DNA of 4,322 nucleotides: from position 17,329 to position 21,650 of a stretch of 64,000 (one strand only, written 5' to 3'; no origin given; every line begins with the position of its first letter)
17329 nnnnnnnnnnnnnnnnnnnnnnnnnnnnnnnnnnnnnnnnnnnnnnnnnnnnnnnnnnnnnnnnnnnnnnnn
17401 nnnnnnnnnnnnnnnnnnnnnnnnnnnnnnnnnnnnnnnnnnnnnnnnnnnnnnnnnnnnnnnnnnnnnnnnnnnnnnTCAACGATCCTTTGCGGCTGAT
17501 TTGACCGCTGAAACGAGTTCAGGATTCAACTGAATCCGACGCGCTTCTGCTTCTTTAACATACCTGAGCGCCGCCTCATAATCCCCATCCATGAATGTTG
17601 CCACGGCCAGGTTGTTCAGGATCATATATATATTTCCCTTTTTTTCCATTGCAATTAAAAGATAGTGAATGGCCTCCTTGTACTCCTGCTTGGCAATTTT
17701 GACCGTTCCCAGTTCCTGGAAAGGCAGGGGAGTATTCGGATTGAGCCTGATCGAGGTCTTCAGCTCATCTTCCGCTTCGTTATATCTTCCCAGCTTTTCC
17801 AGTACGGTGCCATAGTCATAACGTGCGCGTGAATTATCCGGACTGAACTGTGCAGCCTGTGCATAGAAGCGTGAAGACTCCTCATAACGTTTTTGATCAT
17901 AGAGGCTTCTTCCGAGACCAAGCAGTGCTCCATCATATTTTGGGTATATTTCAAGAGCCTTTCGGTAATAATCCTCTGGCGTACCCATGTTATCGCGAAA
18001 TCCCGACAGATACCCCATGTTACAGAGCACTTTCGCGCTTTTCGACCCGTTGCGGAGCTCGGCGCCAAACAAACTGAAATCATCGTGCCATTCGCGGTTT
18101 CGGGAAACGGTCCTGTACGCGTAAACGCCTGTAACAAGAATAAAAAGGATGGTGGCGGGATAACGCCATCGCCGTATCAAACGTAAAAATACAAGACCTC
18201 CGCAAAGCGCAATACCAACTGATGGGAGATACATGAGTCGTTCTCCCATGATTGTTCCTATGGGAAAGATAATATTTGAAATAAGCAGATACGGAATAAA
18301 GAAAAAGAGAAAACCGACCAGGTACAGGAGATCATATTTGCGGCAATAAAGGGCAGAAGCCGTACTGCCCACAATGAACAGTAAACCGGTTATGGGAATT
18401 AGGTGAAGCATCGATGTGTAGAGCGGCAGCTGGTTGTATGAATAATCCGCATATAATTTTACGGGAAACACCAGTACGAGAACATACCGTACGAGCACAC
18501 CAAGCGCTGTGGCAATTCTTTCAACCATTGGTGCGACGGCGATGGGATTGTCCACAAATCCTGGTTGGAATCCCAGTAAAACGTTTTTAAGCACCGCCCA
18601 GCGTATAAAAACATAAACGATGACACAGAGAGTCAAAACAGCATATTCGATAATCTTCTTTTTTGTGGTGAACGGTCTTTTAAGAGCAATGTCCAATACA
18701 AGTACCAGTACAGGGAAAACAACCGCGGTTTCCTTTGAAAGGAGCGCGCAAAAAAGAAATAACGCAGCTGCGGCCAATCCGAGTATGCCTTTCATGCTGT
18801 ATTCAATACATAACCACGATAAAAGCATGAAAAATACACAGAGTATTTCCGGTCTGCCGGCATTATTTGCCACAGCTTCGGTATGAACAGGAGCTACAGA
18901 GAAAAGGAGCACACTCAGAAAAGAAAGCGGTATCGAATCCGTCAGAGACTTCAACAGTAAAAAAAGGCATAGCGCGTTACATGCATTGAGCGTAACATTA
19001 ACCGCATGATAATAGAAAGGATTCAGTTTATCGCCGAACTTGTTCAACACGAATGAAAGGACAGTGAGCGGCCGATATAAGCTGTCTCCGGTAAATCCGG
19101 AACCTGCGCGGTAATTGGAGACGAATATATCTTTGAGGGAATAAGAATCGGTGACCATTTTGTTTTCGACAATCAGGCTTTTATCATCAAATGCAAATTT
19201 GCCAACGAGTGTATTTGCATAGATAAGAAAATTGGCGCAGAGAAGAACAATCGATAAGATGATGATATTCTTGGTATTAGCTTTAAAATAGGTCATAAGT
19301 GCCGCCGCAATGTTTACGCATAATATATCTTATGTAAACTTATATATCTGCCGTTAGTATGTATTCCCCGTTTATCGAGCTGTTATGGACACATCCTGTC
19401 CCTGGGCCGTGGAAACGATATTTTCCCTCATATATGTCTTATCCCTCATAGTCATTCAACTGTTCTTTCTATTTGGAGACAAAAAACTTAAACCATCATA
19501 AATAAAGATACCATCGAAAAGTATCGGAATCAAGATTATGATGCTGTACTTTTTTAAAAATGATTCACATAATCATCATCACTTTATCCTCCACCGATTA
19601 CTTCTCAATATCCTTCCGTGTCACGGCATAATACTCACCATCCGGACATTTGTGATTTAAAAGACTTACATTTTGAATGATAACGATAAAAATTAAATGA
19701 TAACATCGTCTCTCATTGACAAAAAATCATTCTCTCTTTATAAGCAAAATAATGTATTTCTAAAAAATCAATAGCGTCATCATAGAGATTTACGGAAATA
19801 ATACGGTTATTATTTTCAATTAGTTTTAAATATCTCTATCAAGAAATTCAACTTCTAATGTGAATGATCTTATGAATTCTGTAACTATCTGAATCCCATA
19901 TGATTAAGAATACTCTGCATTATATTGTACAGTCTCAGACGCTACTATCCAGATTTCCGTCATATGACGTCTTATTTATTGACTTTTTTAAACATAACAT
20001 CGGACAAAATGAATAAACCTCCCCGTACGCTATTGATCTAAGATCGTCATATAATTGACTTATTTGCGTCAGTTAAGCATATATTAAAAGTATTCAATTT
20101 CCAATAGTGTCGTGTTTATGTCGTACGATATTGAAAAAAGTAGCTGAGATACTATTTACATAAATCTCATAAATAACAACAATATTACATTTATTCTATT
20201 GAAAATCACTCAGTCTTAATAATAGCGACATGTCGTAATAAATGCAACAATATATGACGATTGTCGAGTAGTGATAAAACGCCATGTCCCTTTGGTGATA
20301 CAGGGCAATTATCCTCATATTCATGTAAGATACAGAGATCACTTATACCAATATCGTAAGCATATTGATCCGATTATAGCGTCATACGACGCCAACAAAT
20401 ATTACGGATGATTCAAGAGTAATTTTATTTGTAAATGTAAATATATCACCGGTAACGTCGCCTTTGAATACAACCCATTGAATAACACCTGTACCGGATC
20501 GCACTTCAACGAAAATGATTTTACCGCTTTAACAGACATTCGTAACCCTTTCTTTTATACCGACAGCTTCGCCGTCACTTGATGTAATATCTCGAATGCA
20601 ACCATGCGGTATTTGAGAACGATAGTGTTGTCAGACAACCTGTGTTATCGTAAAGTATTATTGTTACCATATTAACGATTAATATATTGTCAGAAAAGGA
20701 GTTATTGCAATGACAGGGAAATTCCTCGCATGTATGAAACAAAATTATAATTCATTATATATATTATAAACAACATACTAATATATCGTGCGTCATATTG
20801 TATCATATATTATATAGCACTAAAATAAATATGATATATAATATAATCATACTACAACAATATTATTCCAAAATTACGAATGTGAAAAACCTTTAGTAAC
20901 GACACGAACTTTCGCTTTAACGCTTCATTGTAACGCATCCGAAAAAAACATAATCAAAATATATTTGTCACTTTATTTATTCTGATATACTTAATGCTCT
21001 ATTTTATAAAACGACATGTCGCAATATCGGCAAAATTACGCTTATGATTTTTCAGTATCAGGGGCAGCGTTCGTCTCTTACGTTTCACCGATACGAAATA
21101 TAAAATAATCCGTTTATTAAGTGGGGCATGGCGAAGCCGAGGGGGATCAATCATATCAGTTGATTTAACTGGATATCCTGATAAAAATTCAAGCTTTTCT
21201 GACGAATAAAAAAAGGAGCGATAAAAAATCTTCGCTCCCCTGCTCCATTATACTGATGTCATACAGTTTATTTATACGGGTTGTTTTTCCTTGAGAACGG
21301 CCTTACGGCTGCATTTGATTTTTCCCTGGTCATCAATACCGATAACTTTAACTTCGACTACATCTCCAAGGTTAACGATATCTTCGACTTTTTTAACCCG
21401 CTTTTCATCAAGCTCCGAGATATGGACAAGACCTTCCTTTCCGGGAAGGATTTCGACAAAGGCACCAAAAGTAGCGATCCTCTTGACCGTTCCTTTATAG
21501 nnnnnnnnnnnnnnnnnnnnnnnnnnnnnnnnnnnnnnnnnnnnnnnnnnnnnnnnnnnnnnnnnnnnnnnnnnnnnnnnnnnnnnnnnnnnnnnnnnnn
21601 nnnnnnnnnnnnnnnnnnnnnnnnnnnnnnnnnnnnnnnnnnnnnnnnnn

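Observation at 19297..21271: A 2-kb ORF-free AT-rich island between pnp and the TMTC-like gene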

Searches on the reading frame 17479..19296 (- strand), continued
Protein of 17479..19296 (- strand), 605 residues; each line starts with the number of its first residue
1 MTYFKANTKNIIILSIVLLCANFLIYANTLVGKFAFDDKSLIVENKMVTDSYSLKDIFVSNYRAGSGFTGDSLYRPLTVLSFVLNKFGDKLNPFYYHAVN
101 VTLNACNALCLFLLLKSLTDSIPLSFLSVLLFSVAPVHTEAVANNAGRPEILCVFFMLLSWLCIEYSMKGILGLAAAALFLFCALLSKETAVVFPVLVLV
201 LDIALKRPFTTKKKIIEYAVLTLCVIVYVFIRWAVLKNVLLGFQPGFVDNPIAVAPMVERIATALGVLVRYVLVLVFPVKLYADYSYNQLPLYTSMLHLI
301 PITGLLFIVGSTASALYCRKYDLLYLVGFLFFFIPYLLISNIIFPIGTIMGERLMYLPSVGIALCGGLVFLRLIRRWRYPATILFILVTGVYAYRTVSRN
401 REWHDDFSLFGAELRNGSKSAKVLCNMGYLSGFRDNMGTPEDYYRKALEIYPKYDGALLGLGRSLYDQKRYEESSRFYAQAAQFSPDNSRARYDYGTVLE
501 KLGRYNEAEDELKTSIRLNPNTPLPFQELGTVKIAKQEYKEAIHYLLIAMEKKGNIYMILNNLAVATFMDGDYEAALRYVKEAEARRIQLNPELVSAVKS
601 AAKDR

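Call 73: find_encoding_contigs(protein=P0042, flank=10000, max_places=1)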
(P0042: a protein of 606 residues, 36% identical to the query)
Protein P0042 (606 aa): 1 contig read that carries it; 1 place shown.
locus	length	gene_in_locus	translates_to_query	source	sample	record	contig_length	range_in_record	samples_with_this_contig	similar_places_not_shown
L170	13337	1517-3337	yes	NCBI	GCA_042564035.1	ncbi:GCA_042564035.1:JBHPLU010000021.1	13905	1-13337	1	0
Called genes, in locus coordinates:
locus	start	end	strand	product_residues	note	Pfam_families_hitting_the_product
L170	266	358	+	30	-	-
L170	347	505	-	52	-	-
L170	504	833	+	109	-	PF00152:tRNA-synt_2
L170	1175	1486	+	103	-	PF00152:tRNA-synt_2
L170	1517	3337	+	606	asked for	PF13431:TPR_17 (faint), PF24575:TPR_Slam (faint), PF00515:TPR_1 (faint), PF07719:TPR_2 (faint), PF13176:TPR_7 (faint), PF13181:TPR_8 (faint), PF13432:TPR_16 (weak), PF23914:TPR_CcmH_CycH, +3 more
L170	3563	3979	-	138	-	-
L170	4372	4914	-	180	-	-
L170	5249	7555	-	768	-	PF07676:PD40 (faint), PF26549:Tricorn_N (weak), PF00515:TPR_1 (weak), PF07719:TPR_2 (weak), PF00515:TPR_1, PF07719:TPR_2 (weak), PF13181:TPR_8 (weak), PF13414:TPR_11 (weak), +13 more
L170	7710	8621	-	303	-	PF04055:Radical_SAM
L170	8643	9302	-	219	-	PF09976:TPR_21 (faint), PF00515:TPR_1 (faint), PF07719:TPR_2 (faint), PF13174:TPR_6 (faint), PF13176:TPR_7 (faint), PF13181:TPR_8 (faint), PF13428:TPR_14 (faint), PF13424:TPR_12 (weak), +1 more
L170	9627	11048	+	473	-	PF03951:Gln-synt_N, PF00120:Gln-synt_C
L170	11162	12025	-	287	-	PF00288:GHMP_kinases_N, PF08544:GHMP_kinases_C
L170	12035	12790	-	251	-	PF19293:CdaA_N, PF02457:DAC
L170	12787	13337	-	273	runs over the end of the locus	PF00809:Pterin_bind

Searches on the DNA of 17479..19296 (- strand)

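Call 55: search_rna_families(source=L081, start=3900, end=6900, threshold=evalue, max_evalue=1)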
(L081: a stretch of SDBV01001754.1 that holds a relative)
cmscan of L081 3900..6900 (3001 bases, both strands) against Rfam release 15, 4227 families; matches with E-value up to 1: 0.
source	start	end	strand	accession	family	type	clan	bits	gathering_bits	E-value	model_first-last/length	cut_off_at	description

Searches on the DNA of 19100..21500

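Call 5: search_rna_families(source=window, start=19100, end=21500, threshold=evalue, max_evalue=5)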
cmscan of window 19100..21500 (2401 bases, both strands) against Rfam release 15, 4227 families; matches with E-value up to 5: 2.
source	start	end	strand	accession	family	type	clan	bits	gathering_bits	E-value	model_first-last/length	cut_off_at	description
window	19157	19199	-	RF03995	mir-7957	Gene; miRNA;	-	18.8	76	4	1-59/59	no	mir-7957 microRNA precursor family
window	21296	21343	-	RF00360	snoZ107_R87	Gene; snRNA; snoRNA; CD-box;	-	17.5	50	2.5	1-117/117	no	Small nucleolar RNA Z107/R87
